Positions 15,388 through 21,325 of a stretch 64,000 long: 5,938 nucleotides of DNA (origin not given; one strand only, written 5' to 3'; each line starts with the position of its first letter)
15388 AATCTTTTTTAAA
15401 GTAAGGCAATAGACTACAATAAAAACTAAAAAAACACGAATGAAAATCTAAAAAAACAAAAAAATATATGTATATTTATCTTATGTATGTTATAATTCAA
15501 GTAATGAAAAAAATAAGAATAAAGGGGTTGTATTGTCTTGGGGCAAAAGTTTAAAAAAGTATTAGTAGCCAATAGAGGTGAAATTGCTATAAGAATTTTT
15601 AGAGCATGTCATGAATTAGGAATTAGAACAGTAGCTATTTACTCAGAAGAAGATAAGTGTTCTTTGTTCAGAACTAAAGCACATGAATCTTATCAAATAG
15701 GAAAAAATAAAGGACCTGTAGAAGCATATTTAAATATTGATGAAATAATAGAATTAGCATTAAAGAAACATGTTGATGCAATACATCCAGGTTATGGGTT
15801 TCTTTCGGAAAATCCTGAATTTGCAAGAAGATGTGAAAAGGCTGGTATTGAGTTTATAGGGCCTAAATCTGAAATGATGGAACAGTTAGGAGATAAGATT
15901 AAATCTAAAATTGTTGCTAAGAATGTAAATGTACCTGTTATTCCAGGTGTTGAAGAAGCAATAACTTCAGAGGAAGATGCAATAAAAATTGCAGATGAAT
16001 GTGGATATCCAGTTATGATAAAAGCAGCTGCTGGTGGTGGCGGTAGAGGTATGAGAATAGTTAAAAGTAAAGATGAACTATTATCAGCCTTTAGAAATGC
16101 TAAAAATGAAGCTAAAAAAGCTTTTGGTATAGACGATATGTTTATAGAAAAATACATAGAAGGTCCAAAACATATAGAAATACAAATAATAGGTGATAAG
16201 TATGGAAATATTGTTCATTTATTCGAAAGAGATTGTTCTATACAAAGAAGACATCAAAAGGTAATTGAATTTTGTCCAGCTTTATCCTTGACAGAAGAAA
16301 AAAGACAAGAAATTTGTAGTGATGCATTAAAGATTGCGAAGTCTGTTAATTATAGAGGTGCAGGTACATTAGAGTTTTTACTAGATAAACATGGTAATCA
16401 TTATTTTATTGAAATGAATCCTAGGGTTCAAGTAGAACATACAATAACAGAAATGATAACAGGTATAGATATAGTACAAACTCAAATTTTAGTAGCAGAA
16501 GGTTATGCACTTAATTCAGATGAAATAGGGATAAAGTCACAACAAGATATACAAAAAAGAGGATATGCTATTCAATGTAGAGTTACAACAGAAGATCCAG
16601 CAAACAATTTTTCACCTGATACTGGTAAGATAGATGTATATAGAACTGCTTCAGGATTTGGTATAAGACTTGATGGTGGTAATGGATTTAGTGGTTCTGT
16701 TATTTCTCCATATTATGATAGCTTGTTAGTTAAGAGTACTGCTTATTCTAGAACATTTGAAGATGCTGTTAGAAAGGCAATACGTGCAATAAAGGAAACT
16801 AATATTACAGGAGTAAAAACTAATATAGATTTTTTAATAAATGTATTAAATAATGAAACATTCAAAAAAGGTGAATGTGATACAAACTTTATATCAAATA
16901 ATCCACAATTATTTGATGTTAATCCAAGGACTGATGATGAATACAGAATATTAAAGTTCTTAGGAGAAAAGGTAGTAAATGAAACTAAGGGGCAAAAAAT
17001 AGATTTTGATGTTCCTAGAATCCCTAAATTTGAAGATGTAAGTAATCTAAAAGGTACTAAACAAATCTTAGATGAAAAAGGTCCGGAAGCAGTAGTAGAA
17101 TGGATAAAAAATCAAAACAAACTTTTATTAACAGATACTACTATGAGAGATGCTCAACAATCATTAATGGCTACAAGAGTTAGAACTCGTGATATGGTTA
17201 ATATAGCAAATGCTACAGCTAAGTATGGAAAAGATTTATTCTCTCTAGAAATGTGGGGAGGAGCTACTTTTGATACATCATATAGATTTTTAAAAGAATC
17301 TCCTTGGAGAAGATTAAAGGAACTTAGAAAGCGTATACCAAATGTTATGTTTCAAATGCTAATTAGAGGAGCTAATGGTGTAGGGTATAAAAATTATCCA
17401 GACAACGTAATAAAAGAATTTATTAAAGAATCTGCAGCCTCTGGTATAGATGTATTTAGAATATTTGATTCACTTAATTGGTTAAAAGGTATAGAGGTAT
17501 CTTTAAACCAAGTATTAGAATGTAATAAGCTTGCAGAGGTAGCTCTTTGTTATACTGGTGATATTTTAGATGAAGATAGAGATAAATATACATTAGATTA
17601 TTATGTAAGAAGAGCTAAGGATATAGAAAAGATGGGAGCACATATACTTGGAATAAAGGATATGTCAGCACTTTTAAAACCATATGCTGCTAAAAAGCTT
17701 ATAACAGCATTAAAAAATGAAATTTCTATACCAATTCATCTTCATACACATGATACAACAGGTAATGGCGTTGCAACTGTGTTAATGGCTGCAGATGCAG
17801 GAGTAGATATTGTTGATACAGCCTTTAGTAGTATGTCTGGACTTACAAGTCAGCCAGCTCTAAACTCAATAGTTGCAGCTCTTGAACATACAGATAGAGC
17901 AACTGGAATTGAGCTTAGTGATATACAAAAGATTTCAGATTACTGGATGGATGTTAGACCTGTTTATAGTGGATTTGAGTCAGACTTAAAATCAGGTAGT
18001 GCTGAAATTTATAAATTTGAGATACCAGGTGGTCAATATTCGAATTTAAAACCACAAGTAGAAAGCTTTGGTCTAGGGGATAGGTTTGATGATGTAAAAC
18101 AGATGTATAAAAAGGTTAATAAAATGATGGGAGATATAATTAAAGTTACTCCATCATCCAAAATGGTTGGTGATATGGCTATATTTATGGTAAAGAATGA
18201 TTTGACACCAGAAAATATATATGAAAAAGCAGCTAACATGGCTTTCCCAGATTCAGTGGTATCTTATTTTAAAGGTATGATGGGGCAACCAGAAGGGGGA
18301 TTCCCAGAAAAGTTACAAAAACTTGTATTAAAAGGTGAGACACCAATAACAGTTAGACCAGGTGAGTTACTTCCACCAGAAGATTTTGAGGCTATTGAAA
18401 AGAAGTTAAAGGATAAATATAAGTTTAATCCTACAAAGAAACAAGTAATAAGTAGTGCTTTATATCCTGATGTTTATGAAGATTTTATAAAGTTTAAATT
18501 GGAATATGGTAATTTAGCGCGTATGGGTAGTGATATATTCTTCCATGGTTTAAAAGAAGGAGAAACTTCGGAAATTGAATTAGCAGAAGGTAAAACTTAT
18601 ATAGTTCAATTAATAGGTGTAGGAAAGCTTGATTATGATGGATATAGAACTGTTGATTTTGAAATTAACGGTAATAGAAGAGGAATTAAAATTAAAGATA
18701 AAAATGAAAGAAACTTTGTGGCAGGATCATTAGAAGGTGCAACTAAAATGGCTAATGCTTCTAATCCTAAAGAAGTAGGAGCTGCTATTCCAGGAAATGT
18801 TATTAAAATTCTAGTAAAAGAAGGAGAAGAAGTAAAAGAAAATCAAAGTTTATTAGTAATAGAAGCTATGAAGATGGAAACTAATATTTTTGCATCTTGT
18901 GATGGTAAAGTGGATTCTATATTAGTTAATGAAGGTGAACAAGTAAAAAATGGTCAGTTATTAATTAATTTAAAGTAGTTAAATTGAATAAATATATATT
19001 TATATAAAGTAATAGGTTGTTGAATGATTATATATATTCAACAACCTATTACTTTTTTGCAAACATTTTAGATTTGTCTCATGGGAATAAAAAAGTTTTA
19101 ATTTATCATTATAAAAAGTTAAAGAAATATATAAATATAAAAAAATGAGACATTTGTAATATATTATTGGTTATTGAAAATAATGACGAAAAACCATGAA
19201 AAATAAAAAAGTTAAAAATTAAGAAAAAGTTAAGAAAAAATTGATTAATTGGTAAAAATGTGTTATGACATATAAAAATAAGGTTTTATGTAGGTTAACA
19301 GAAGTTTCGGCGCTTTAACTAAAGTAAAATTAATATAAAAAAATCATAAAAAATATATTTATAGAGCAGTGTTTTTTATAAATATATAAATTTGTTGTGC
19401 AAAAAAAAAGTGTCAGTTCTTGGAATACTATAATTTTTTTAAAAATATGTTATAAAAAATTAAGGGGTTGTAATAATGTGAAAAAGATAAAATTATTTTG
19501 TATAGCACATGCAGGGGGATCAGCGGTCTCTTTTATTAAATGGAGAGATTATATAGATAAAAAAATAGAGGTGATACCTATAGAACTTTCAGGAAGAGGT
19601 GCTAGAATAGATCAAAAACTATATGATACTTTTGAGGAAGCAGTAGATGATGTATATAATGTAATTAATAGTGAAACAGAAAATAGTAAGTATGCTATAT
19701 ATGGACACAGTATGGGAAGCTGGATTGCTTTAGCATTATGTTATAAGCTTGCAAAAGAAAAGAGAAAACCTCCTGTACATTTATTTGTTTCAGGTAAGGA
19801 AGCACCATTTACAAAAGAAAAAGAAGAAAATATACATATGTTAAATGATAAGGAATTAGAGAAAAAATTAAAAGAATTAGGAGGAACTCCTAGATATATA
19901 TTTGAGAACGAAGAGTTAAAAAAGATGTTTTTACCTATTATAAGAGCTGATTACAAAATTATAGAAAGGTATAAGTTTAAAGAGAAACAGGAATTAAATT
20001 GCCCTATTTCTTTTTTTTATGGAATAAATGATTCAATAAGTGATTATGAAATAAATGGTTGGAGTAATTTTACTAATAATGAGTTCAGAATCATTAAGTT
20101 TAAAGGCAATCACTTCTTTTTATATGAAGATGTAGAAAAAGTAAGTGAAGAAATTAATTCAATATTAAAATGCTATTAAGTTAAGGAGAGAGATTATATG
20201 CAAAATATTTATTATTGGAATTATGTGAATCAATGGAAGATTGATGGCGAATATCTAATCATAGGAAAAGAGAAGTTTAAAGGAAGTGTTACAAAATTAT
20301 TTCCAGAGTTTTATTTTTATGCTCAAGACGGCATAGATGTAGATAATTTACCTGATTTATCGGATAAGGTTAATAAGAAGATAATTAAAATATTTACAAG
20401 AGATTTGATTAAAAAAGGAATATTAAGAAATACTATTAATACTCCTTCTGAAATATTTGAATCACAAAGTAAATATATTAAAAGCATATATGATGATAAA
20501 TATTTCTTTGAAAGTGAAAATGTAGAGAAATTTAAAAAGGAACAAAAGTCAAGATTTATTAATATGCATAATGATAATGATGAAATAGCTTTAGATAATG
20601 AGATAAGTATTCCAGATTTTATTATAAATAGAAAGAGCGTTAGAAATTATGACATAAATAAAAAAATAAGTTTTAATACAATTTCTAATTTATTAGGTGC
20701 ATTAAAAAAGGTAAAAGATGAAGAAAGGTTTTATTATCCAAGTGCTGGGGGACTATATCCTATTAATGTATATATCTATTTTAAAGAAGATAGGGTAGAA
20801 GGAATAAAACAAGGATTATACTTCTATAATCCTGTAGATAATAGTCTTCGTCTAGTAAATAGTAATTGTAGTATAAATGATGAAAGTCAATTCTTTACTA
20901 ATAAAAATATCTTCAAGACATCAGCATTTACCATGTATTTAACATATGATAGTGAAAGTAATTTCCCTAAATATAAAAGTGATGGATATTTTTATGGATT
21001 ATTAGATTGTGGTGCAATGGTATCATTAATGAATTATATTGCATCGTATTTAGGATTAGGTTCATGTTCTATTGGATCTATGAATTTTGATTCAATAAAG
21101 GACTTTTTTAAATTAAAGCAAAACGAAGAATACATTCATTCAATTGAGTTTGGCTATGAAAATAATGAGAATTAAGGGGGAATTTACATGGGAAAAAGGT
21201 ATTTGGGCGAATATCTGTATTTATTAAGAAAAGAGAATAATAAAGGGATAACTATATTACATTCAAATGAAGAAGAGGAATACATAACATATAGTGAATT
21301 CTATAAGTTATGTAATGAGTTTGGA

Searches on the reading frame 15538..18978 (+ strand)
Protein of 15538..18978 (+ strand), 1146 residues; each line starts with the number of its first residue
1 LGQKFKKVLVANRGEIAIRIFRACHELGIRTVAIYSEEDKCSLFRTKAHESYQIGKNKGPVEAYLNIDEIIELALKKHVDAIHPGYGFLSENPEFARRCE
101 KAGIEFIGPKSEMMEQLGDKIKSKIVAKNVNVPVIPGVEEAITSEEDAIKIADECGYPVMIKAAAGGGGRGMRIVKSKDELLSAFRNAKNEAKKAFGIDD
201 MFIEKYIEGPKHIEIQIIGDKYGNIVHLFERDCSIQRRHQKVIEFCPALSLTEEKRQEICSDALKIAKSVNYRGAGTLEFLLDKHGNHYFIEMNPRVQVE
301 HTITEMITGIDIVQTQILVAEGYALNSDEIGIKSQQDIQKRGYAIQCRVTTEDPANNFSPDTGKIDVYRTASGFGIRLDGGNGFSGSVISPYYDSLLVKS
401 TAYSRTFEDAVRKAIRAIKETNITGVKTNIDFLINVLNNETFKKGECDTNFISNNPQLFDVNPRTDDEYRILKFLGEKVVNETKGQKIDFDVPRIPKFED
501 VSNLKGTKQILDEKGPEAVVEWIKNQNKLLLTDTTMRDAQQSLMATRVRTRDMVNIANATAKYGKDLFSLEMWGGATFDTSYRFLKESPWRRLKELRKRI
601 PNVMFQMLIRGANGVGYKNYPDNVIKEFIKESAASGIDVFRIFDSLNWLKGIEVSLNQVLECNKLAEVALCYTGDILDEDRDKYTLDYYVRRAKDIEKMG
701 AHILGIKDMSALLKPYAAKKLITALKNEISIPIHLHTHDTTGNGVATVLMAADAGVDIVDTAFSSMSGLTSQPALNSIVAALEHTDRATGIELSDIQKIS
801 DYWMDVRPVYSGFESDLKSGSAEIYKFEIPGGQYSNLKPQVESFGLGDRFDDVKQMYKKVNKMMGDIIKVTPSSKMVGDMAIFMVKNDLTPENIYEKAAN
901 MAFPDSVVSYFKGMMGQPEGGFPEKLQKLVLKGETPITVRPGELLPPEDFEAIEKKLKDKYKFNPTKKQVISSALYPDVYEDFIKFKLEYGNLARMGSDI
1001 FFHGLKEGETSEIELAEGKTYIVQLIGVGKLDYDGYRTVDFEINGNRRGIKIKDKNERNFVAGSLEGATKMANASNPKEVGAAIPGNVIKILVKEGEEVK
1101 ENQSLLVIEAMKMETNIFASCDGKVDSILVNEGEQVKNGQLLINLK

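Call 27: search_protein_families(library=pfam, proteins=[window:15538-18978:+], max_evalue=0.001)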
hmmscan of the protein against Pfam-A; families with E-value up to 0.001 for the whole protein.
window:15538-18978:+ (1146 aa): 12 families
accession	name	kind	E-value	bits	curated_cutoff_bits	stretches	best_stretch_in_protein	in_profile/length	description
PF02786.22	CPSase_L_D2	-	3.1e-79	265.8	19.8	1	119-326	1-209/211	Carbamoyl-phosphate synthase L chain, ATP binding domain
PF02436.23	PYC_OADA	-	2.4e-78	262.9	27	1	824-1023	1-200/201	Conserved carboxylase domain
PF00289.28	Biotin_carb_N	-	2.6e-45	153.8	25.5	1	5-114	2-110/110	Biotin carboxylase, N-terminal domain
PF02785.25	Biotin_carb_C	-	7.7e-31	106.8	32.4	1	346-453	1-107/108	Biotin carboxylase C-terminal domain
PF00682.25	HMGL-like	-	1.4e-17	64.4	29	1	679-801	134-258/260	HMGL-like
PF00364.28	Biotin_lipoyl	-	6.2e-17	61.6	22.1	1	1081-1144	4-72/73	Biotin-requiring enzyme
PF07478.18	Dala_Dala_lig_C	-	5.7e-13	49.3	24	1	146-295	26-174/204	D-ala D-ala ligase C-terminus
PF02222.28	ATP-grasp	-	3.3e-10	40.3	27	1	141-297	15-163/179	ATP-grasp domain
PF02655.19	ATP-grasp_3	-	9.8e-07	29.4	23.2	1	125-298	11-158/160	ATP-grasp domain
PF13533.13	Biotin_lipoyl_2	-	2.6e-05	24.3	29.8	0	1116-1145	2-31/32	Biotin-lipoyl like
PF08443.16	RimK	-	4e-05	23.7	21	1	119-314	3-182/188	RimK-like ATP-grasp domain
PF13535.11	ATP-grasp_4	-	5.7e-05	23.2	27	1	156-297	2-152/160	ATP-grasp domain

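Call 38: list_cluster_members(proteins=[window:15538-18978:+, window:7664-9508:-, window:51148-54915:+, window:46614-50153:+, window:59434-61416:+, window:50182-51105:+])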
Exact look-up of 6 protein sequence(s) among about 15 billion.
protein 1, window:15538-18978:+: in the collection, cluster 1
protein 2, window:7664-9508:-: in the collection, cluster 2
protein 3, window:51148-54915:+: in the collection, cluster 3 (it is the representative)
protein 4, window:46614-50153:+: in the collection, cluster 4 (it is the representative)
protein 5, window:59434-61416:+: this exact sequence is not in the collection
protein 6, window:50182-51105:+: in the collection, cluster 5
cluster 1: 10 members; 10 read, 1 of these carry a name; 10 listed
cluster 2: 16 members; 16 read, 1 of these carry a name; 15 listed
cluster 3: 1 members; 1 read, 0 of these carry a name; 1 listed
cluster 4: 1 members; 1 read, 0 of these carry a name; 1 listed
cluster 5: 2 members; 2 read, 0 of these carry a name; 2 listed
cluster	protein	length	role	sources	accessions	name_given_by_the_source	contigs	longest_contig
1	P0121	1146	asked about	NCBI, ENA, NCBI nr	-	-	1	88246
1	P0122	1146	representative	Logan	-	-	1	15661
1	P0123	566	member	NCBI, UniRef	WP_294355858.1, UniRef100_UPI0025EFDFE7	pyruvate carboxylase subunit B, partial [uncultured Clostridium sp.] | pyruvate carboxylase subunit B n=1 Tax=uncultured Clostridium sp. TaxID=59620 ...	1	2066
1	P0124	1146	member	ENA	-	-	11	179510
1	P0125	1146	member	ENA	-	-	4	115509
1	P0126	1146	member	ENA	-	-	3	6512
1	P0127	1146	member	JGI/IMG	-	-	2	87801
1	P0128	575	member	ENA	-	-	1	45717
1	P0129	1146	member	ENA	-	-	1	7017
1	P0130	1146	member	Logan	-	-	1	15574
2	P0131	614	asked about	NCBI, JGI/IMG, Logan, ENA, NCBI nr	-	-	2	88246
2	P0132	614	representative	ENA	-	-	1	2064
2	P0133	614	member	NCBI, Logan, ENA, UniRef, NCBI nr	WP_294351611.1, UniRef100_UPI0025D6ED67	1,4-alpha-glucan branching protein GlgB [uncultured Clostridium sp.] | 1,4-alpha-glucan branching protein GlgB n=1 Tax=uncultured Clostridium sp. TaxID=59620 ...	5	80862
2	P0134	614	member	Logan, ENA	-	-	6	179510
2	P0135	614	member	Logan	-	-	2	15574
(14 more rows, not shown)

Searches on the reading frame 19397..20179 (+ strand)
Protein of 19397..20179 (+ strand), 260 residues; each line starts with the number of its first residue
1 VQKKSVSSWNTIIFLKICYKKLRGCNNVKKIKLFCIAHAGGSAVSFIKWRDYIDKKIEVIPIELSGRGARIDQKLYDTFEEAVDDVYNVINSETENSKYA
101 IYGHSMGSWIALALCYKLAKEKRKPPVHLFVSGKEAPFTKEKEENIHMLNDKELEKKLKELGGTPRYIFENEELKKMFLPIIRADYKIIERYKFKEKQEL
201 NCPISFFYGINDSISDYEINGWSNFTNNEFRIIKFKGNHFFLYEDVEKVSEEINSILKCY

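Call 4: search_protein_families(library=pfam, proteins=[window:19397-20179:+], max_evalue=0.01)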
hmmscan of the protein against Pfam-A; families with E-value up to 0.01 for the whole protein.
window:19397-20179:+ (260 aa): 9 families
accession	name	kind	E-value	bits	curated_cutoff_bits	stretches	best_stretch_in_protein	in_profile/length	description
PF00975.26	Thioesterase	-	5.6e-36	125.3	26.4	1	32-256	2-225/226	Thioesterase domain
PF03959.19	FSH1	-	1.5e-06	28.5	21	1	73-241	79-201/211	Serine hydrolase (FSH1)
PF12146.15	Hydrolase_4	-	2.7e-06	27.3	27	1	58-117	33-96/239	Serine aminopeptidase, S33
PF00561.26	Abhydrolase_1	-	0.00032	20.9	25.8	0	41-118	11-90/245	alpha/beta hydrolase fold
PF10230.15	LIDHydrolase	-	0.00037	20.8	27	1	79-122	65-109/262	Lipid-droplet associated hydrolase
PF05990.18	DUF900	-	0.0009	19.2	20.5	1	77-124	74-121/232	Alpha/beta hydrolase of unknown function (DUF900)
PF12697.13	Abhydrolase_6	-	0.0035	18.5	26.3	1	50-133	21-93/217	Alpha/beta hydrolase family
PF01764.32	Lipase_3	-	0.0041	17.5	22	1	68-133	31-101/140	Lipase (class 3)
PF07859.19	Abhydrolase_3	-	0.0073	16.5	25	1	79-135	45-110/210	alpha/beta hydrolase fold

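Call 46: search_protein_families(library=ncbifam, proteins=[window:19397-20179:+], max_evalue=0.001)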
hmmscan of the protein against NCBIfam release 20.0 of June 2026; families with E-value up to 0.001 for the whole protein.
window:19397-20179:+ (260 aa): 4 families
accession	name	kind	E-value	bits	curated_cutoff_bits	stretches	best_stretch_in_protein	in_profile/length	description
TIGR03695.1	menH_SHCHC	equivalog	1.5e-08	34.4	208.55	1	41-160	13-130/252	2-succinyl-6-hydroxy-2,4-cyclohexadiene-1-carboxylate synthase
NF050089.1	i_nPHAscl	equivalog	4.7e-05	22.6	300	1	51-147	39-134/288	intracellular short-chain-length polyhydroxyalkanoate depolymerase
NF008340.0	PRK11126.1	equivalog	0.0001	21.7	261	1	55-157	38-135/255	2-succinyl-6-hydroxy-2,4-cyclohexadiene-1-carboxylate synthase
NF058649.1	GTSAG_HSLs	subfamily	0.00031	20.3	380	1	82-161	139-220/312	GTSAG motif subfamily hormone-sensitive lipase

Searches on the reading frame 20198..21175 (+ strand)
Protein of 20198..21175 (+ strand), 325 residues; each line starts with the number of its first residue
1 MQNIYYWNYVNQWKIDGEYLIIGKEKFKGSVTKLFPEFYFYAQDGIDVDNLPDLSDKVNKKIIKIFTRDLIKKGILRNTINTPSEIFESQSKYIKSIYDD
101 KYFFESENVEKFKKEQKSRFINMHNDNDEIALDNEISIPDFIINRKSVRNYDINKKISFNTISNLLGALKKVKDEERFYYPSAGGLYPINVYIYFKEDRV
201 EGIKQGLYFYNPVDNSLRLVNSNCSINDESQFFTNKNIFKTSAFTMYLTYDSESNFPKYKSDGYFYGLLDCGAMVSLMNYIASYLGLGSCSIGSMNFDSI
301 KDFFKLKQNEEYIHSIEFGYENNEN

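Call 4: search_protein_families(library=pfam, proteins=[window:20198-21175:+], max_evalue=0.01)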
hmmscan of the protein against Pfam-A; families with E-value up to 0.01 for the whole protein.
window:20198-21175:+ (325 aa): 2 families
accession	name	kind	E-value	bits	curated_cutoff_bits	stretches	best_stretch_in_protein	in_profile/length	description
PF00881.29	Nitroreductase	-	1.7e-18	67.8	23.5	1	143-320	2-167/167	Nitroreductase family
PF14512.11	TM1586_NiRdase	-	3e-05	24.2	27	0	237-324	46-136/215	Putative TM nitroreductase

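Call 46: search_protein_families(library=ncbifam, proteins=[window:20198-21175:+], max_evalue=0.001)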
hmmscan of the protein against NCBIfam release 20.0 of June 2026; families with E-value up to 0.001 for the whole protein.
window:20198-21175:+ (325 aa): 2 families
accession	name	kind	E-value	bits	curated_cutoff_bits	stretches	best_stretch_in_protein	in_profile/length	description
TIGR03605.1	antibiot_sagB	domain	2.9e-33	114.8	78.4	1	159-319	2-172/173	SagB family peptide dehydrogenase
TIGR04511.1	SagB_rel_DH_2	exception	1.9e-12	47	240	1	137-307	173-354/380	putative peptide maturation dehydrogenase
